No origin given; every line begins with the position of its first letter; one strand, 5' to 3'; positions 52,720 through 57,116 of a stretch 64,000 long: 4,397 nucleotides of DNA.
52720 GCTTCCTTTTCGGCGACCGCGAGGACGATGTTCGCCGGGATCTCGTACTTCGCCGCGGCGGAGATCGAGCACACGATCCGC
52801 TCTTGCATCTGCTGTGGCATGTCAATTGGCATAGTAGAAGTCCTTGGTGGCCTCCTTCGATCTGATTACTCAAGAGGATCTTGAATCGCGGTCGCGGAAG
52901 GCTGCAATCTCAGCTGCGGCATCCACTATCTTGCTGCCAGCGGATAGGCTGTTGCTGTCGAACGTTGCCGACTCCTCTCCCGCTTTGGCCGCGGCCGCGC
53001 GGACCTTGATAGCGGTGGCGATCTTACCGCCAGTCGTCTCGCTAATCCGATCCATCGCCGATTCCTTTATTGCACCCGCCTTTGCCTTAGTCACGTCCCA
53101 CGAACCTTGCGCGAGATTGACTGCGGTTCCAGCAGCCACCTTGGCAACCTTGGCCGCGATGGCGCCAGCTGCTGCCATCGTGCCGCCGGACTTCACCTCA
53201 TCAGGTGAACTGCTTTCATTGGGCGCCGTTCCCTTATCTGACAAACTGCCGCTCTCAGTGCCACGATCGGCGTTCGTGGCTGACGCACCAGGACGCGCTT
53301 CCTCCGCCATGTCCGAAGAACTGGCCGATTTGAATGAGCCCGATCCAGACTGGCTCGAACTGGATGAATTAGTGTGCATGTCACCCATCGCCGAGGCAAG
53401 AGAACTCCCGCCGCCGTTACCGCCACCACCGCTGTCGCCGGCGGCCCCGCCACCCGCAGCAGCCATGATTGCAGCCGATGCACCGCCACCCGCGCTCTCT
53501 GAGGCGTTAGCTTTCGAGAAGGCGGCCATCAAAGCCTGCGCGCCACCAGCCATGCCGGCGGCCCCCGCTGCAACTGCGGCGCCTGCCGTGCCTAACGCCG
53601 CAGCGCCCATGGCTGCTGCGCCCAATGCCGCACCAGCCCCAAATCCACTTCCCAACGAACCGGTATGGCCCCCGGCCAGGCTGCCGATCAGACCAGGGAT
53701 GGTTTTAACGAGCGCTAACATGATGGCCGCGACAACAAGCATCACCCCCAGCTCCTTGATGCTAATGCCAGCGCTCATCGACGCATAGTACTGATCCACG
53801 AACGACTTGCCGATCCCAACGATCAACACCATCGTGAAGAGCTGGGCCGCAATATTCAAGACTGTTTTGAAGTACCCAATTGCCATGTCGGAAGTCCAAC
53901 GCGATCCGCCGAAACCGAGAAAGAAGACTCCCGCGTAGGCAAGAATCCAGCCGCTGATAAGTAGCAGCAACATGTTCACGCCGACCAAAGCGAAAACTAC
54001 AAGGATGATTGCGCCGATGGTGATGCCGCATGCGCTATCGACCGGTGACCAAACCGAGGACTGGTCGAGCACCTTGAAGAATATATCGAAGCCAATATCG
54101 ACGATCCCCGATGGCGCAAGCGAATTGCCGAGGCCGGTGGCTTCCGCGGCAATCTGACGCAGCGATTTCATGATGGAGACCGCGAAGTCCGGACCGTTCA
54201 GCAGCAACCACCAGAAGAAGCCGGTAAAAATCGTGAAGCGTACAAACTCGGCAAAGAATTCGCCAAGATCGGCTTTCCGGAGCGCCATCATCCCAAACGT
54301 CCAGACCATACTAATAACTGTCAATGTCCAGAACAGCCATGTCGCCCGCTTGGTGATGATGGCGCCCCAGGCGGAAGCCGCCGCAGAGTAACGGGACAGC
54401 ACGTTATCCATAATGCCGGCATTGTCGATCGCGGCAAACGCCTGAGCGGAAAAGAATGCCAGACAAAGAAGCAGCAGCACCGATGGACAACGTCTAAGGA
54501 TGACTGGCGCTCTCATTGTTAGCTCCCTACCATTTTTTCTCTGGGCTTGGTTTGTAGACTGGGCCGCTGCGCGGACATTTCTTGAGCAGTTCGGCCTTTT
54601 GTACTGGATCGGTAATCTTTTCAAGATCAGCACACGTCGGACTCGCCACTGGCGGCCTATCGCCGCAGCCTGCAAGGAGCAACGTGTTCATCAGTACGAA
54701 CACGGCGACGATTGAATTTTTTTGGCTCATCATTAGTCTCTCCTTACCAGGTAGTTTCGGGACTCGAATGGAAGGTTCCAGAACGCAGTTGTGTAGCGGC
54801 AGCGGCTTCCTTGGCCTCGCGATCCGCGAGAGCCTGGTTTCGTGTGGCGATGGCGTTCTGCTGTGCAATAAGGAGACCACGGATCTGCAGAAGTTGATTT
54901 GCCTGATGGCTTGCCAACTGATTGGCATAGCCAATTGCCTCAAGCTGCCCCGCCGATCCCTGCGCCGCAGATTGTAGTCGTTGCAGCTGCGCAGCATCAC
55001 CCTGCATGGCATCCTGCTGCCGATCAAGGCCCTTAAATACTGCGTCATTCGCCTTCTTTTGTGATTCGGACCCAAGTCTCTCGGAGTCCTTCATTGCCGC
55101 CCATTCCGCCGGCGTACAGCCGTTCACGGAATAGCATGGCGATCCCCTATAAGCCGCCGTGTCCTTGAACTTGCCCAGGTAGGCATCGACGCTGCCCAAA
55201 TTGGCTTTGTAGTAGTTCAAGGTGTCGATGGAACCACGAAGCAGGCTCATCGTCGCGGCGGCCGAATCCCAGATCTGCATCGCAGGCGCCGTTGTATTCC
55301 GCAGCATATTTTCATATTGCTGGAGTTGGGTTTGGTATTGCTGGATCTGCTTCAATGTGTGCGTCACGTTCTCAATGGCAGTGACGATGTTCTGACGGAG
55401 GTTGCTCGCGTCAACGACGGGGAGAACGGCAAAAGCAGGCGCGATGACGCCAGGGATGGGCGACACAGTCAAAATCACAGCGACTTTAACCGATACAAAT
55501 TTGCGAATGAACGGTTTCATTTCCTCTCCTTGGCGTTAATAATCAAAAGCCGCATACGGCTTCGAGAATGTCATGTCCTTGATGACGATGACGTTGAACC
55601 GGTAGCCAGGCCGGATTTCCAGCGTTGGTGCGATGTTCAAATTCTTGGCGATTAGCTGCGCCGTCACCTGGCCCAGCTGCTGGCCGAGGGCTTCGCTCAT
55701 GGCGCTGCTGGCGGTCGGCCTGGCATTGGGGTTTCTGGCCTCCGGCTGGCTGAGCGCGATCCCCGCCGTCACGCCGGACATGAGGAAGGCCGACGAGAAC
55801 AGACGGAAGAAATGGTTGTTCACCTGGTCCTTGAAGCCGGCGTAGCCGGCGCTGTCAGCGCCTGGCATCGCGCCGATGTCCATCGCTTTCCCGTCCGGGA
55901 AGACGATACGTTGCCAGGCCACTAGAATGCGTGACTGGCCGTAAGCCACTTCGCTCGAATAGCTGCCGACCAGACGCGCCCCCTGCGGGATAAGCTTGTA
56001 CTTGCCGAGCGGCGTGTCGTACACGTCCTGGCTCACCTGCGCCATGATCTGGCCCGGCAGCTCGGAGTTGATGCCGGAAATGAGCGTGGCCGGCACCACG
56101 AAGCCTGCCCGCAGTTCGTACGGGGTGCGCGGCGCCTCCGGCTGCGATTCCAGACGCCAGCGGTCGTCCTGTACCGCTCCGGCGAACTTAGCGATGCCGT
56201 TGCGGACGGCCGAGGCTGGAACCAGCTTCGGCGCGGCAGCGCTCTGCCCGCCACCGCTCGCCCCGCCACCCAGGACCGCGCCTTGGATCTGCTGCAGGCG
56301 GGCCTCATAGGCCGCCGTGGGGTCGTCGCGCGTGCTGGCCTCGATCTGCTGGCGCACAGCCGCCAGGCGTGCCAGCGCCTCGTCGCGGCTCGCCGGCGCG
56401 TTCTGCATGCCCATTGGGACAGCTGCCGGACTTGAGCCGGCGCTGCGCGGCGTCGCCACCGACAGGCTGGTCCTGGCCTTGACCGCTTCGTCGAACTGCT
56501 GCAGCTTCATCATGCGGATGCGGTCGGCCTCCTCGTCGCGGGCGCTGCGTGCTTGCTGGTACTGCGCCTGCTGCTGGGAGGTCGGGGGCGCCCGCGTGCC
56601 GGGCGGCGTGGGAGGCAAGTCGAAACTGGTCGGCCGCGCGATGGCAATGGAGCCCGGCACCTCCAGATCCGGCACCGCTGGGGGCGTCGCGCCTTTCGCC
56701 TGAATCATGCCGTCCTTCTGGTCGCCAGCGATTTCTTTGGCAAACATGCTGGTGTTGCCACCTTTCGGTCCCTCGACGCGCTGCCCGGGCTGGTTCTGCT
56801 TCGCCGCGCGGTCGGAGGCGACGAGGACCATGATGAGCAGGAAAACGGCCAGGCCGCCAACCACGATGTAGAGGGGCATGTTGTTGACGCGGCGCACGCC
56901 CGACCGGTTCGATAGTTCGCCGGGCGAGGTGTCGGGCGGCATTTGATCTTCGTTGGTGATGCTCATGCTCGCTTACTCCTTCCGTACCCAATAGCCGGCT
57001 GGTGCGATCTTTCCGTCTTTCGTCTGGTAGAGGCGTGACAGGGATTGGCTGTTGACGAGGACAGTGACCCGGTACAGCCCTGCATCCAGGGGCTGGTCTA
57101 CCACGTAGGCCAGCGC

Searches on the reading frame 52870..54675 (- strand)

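Call 104: search_protein_families(library=pfam, proteins=[window:52870-54675:-], max_evalue=0.0001)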
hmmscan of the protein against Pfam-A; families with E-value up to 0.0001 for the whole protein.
window:52870-54675:- (601 aa): 1 family
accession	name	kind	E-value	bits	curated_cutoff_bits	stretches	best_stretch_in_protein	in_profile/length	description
PF04610.19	TrbL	-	1.5e-39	136.4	25.9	1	120-325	2-214/215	TrbL/VirB6 plasmid conjugal transfer protein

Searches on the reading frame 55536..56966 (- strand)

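Call 104: search_protein_families(library=pfam, proteins=[window:55536-56966:-], max_evalue=0.0001)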
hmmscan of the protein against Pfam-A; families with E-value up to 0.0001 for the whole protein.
window:55536-56966:- (476 aa): 1 family
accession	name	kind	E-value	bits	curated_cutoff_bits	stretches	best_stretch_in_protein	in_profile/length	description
PF03743.19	TrbI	-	8.2e-63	212.1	35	1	285-467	2-188/188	Bacterial conjugation TrbI-like protein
